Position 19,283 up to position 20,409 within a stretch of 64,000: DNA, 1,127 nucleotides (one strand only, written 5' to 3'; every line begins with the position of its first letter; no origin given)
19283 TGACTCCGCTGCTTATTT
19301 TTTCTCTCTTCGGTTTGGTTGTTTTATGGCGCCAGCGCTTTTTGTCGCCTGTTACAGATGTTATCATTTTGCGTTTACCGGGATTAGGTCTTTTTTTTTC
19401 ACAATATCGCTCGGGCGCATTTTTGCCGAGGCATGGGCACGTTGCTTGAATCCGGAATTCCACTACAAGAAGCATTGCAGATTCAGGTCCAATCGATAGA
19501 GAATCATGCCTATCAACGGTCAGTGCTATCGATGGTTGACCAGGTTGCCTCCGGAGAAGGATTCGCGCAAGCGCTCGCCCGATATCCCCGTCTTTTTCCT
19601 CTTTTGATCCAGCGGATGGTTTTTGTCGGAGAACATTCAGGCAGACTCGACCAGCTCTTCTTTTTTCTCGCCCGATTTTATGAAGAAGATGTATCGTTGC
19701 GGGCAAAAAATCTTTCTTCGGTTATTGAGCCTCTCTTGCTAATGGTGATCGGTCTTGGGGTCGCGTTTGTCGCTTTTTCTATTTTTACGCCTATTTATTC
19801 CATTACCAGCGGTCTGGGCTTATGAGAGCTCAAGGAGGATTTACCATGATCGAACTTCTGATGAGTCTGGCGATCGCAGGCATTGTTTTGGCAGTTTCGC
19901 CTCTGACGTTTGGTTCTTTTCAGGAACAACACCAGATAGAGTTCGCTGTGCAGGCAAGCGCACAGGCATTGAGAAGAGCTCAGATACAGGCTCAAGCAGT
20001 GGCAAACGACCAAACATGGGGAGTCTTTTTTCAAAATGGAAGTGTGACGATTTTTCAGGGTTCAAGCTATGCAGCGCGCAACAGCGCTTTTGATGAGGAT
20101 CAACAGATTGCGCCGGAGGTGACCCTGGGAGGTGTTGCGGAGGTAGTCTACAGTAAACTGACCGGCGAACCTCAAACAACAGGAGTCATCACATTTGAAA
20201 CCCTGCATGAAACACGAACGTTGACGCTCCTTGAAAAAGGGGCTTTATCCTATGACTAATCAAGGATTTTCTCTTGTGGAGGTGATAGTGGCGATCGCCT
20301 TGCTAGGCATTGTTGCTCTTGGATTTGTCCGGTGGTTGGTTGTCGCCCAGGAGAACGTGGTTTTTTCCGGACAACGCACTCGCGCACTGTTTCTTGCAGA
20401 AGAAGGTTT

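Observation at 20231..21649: Minor pilin fused to an LVIVD-repeat beta-propeller (candidate pilus-tip adhesin)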

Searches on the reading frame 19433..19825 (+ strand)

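Call 6: search_protein_families(library=pfam, proteins=[window:19433-19825:+], max_evalue=0.01)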
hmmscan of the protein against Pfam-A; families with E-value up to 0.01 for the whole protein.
window:19433-19825:+ (130 aa): 1 family
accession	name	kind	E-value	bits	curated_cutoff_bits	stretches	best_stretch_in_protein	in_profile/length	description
PF00482.28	T2SSF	-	3.3e-27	95.4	25.2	1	1-120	5-125/125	Type II secretion system (T2SS), protein F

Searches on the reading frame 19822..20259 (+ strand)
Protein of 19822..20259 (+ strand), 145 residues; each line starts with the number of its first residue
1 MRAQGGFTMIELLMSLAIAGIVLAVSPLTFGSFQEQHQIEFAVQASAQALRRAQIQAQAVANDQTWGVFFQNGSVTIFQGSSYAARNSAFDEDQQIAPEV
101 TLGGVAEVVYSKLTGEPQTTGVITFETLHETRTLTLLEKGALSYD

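Call 6: search_protein_families(library=pfam, proteins=[window:19822-20259:+], max_evalue=0.01)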
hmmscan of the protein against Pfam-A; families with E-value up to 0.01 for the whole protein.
window:19822-20259:+ (145 aa): 1 family
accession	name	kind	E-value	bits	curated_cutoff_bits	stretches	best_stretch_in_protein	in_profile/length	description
PF07963.17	N_methyl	-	1.6e-07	31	21.2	1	1-25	1-25/27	Prokaryotic N-terminal methylation motif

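Call 33: search_protein_families(library=ncbifam, proteins=[window:19822-20259:+], max_evalue=1)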
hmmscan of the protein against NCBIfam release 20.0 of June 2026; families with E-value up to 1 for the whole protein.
window:19822-20259:+ (145 aa): 16 families
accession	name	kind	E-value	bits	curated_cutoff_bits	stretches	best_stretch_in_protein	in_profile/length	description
TIGR01708.2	typeII_sec_gspH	equivalog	7.7e-09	35.8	80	1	4-85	1-80/169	type II secretion system minor pseudopilin GspH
NF040982.1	ComGD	equivalog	1.6e-07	31.9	70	1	6-140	3-134/139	competence type IV pilus minor pilin ComGD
TIGR02532.1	IV_pilin_GFxxxE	domain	3.5e-06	26.6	16.3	1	4-25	1-22/24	prepilin-type N-terminal cleavage/methylation domain-containing protein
NF007800.0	PRK10506.1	equivalog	1.8e-05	24.6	158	1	1-80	5-84/163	prepilin peptidase-dependent protein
NF041002.1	pilin_ComGF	equivalog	0.00039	20.6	80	1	5-46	2-43/139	competence type IV pilus minor pilin ComGF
TIGR02596.1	TIGR02596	subfamily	0.0051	16.9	70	1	7-58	1-52/196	Verru_Chthon cassette protein D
NF041013.1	T4P_ComGE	equivalog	0.0056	16.8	49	1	6-79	5-80/83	competence type IV pilus minor pilin ComGE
NF041775.1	typeIV_PilA_Myxo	equivalog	0.013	15.5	400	1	5-54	11-59/214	type IV pilin protein PilA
NF038303.1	EPS_HpsB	equivalog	0.014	15.4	150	1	4-59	2-64/211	hormogonium polysaccharide secretion pseudopilin HpsB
NF005901.0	PRK07877.1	equivalog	0.016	13.4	476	1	37-108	367-434/722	Rv1355c family protein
TIGR01710.1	typeII_sec_gspG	equivalog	0.064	13.3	88.85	1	6-55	2-54/134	type II secretion system major pseudopilin GspG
TIGR02599.1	TIGR02599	subfamily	0.07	12.3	256.5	1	6-53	1-45/361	Verru_Chthon cassette protein C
NF007862.0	PRK10574.1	equivalog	0.082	13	138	1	1-26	1-26/145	prepilin peptidase-dependent pilin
TIGR02523.1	type_IV_pilV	equivalog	0.12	12.9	52.2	1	4-49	1-47/139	type IV pilus modification protein PilV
NF007848.0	PRK10557.1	equivalog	0.14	11.5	120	1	4-41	10-47/192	prepilin peptidase-dependent protein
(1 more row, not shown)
